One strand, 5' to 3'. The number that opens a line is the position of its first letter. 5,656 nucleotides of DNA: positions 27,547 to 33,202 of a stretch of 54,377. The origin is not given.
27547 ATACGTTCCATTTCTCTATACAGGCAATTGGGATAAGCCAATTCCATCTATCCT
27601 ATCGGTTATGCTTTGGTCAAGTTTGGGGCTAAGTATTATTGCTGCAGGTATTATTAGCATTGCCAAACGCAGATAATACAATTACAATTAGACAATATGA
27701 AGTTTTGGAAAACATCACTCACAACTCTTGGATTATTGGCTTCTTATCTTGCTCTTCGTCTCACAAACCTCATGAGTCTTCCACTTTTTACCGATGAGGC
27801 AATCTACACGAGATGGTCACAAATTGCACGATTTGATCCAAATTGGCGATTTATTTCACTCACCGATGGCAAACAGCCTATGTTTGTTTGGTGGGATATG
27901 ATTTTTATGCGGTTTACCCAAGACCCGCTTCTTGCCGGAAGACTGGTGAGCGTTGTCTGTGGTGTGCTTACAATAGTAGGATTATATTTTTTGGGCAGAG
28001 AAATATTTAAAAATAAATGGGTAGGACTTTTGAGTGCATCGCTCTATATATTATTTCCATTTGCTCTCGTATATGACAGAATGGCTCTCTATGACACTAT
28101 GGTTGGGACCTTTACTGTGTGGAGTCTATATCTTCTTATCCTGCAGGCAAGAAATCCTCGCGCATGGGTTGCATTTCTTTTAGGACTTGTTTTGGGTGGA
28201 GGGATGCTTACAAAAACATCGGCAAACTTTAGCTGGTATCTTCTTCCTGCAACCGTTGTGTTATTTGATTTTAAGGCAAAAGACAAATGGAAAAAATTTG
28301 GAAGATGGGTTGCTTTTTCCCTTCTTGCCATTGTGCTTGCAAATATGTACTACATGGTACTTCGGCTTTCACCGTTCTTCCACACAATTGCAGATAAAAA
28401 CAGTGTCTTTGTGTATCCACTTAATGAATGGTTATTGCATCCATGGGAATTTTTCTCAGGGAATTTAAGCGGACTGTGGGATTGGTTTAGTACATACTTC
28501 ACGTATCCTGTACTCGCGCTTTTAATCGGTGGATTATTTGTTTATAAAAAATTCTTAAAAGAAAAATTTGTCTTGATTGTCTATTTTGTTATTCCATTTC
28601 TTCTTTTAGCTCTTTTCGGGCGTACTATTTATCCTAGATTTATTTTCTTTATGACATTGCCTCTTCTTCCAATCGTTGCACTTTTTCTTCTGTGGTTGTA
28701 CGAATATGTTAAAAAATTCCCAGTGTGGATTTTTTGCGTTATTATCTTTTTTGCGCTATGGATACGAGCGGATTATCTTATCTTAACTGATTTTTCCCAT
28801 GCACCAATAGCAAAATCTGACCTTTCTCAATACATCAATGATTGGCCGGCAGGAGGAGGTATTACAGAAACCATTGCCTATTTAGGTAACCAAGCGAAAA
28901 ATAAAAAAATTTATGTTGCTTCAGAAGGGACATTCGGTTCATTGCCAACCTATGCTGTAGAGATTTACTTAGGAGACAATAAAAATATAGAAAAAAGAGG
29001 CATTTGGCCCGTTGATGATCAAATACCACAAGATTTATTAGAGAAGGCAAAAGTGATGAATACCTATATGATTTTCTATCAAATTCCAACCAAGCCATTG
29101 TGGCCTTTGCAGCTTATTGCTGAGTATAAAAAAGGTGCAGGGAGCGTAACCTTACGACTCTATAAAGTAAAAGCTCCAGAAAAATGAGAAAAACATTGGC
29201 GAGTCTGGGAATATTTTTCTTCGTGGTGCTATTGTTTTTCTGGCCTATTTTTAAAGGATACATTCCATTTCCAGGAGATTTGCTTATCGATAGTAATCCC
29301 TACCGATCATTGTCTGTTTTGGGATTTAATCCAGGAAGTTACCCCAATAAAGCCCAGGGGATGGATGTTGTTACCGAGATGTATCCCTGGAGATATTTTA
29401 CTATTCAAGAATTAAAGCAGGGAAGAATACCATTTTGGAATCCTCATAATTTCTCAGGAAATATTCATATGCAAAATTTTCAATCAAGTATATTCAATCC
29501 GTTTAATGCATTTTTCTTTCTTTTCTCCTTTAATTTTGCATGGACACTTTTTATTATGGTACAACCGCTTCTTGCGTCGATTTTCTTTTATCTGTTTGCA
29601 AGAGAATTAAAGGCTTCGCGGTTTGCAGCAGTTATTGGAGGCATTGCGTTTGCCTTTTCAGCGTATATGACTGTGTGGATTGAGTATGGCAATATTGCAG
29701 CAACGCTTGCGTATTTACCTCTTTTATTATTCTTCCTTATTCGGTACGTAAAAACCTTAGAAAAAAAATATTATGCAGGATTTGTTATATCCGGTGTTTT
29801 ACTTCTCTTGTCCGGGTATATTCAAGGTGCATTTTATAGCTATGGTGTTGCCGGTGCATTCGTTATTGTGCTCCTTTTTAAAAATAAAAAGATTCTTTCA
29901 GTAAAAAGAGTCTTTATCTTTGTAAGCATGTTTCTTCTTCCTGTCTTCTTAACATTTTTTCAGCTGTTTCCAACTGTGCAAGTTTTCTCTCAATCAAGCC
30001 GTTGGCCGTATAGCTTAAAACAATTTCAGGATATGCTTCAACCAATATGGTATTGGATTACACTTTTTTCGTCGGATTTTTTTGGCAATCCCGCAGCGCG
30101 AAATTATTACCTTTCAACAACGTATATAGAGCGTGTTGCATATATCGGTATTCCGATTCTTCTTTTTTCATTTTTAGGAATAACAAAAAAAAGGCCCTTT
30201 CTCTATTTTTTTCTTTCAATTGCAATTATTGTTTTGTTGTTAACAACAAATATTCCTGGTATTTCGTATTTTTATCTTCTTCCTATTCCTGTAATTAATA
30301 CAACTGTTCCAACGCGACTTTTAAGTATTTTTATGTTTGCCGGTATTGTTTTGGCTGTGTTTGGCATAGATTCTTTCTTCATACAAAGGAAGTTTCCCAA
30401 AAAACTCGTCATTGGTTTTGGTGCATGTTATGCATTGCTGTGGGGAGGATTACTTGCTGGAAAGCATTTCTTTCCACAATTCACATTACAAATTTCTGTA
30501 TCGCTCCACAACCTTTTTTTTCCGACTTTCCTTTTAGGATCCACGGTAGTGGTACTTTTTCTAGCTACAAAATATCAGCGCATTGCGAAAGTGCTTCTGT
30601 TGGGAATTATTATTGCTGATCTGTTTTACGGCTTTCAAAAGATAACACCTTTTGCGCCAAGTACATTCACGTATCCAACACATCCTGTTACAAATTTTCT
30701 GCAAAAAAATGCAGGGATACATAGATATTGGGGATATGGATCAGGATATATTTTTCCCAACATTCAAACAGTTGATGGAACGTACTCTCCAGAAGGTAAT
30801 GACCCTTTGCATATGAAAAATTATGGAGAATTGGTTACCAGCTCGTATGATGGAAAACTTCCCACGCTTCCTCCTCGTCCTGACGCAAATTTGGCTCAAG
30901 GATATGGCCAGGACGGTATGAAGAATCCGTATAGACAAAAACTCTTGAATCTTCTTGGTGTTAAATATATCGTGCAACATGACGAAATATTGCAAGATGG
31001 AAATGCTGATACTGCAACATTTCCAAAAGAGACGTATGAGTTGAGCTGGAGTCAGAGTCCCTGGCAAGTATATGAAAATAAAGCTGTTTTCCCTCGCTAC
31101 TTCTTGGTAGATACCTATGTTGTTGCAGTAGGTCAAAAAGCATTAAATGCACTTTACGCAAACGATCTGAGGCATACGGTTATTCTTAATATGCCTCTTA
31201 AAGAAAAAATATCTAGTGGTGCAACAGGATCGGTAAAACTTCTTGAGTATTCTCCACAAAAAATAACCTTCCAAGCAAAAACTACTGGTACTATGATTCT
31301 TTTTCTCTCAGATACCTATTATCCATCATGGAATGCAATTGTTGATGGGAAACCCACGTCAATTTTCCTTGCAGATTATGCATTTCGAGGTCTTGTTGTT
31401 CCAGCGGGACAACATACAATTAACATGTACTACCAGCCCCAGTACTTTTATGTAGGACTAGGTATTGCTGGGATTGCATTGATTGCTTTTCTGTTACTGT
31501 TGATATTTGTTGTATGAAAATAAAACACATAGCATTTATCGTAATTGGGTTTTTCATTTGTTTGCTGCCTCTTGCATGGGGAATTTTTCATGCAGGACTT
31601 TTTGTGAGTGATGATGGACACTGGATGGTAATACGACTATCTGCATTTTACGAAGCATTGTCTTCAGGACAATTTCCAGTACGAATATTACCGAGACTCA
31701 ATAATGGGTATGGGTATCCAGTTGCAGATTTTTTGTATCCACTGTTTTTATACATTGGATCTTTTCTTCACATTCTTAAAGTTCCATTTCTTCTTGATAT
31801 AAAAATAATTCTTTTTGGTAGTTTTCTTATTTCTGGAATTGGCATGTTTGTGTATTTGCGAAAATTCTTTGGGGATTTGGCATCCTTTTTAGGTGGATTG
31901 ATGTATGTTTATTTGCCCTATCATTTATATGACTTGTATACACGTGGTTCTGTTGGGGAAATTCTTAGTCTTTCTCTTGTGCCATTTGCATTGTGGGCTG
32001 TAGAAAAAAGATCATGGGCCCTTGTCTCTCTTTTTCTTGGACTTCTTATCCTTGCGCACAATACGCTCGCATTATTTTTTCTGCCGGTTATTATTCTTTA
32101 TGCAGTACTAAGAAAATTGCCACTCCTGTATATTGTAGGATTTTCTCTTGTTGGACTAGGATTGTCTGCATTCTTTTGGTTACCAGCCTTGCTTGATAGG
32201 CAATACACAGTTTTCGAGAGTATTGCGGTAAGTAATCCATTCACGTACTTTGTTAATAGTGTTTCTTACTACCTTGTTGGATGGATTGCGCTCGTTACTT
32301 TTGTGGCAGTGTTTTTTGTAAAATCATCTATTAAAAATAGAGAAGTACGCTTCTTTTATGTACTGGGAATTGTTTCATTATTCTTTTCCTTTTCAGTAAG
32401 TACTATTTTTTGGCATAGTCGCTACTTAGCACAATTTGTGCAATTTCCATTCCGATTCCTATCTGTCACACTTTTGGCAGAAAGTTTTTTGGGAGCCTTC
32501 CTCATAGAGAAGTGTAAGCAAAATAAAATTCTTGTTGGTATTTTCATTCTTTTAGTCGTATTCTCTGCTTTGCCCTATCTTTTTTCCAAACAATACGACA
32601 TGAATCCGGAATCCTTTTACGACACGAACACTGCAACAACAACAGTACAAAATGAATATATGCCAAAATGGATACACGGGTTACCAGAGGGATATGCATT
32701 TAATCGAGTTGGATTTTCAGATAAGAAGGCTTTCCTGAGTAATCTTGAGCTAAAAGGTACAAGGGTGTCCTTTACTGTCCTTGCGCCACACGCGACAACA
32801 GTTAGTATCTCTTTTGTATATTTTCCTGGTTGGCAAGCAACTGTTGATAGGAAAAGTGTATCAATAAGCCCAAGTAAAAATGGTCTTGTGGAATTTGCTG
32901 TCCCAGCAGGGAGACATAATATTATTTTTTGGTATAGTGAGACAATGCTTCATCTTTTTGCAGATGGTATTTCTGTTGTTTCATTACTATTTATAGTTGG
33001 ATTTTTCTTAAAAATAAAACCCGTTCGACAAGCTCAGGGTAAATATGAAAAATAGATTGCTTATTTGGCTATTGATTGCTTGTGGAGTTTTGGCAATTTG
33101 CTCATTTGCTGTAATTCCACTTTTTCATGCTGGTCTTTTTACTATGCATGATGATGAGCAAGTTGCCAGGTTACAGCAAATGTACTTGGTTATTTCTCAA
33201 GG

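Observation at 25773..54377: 28.6-kb glycosylation super-locus: 11 GT-C-like membrane enzymes from four families interleaved with 8 cytoplasmic GTs and a flippase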

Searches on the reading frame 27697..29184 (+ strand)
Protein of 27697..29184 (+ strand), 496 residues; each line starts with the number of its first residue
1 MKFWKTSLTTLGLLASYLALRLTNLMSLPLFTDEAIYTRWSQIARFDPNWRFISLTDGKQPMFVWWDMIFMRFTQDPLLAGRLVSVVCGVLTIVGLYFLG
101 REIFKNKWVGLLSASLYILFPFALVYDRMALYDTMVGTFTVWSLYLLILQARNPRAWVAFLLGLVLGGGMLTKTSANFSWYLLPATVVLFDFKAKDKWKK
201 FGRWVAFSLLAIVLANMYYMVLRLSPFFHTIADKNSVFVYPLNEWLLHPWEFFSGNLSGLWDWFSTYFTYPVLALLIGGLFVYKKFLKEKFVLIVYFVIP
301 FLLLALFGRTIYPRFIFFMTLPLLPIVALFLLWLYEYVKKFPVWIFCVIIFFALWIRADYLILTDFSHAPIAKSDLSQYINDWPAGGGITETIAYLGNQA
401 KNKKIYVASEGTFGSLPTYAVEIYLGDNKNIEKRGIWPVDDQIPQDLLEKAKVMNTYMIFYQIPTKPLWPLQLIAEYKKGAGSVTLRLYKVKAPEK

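Call 4: search_protein_families(library=pfam, proteins=[window:27697-29184:+], max_evalue=0.01)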
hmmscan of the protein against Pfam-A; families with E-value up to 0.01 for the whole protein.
window:27697-29184:+ (496 aa): 2 families
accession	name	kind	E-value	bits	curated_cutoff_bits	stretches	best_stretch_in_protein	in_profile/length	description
PF13231.12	PMT_2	-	9.5e-15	55.6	26.1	1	61-215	4-154/160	Dolichyl-phosphate-mannose-protein mannosyltransferase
PF02366.24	PMT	-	3.7e-08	33.7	22.7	1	61-214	63-227/245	Dolichyl-phosphate-mannose-protein mannosyltransferase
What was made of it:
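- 27697..29187 (+): PMT_2/GT39-type GT-C protein (496 aa). PMT_2 E 9.5e-15 and PMT E 3.7e-8 (call 4).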

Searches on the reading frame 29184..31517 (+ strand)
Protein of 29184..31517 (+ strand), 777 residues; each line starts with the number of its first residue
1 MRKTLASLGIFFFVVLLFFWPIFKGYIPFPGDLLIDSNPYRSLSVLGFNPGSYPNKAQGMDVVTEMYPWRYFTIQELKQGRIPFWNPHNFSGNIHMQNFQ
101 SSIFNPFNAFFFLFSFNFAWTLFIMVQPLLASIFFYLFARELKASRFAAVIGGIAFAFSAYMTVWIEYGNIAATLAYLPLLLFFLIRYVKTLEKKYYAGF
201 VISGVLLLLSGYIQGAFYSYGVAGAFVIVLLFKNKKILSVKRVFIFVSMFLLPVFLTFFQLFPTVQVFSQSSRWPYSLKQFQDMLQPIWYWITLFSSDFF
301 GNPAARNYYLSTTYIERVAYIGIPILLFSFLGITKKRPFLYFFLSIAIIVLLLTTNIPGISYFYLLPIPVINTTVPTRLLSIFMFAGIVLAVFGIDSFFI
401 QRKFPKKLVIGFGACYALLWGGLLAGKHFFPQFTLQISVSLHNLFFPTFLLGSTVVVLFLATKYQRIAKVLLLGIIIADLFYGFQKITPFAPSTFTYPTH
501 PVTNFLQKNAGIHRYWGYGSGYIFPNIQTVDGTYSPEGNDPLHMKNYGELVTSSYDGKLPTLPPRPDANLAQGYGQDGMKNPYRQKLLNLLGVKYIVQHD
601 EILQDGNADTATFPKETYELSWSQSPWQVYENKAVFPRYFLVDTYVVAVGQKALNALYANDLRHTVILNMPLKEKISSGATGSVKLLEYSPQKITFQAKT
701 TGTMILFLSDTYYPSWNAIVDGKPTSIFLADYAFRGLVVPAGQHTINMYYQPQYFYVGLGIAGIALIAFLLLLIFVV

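Call 4: search_protein_families(library=pfam, proteins=[window:29184-31514:+], max_evalue=0.01)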
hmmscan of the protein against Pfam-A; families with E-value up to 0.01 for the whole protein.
window:29184-31514:+ (777 aa): 1 family
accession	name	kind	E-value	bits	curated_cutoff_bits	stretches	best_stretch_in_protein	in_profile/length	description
PF09586.16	YfhO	-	5e-20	71.9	28.5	2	672-761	744-834/835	Bacterial membrane protein YfhO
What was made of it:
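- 29184..31517 (+): YfhO paralogue (777 aa), in the left flank. YfhO E 5e-20 (call 4).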

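Call 9: find_encoding_contigs(protein=window:29184-31517:+, flank=10000, max_places=6)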
Protein window:29184-31517:+ (777 aa): no gene with exactly this product is on record in the collection.

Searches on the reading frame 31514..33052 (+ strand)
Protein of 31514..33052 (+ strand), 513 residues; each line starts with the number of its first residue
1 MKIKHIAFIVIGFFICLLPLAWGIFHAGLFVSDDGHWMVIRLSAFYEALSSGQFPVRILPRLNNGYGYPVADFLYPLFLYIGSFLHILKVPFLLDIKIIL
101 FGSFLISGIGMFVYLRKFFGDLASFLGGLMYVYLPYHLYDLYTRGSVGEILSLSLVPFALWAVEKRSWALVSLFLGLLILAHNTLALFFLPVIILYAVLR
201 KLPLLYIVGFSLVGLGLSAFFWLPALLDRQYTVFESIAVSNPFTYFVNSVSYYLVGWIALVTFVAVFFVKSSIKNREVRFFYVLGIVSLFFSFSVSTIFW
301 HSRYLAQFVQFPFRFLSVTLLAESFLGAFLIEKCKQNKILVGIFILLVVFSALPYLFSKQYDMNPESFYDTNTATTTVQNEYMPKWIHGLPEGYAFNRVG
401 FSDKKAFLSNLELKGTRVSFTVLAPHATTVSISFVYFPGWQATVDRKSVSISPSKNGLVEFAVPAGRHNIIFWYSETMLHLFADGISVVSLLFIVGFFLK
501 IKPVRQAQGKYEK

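Call 4: search_protein_families(library=pfam, proteins=[window:31514-33052:+], max_evalue=0.01)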
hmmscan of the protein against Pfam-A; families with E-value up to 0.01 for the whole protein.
window:31514-33052:+ (513 aa): 2 families
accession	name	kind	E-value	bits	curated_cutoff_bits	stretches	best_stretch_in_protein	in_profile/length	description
PF10131.15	PTPS_related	-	3.9e-11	42.6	26.4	1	76-380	6-327/621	6-pyruvoyl-tetrahydropterin synthase related domain; membrane protein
PF09586.16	YfhO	-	2.9e-09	36.3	28.5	1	408-480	756-829/835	Bacterial membrane protein YfhO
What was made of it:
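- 31514..33055 (+): PTPS_related GT-C protein A (513 aa). First gene of the conserved core. PTPS_related E 3.9e-11 plus a YfhO C-terminal hit (call 4).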
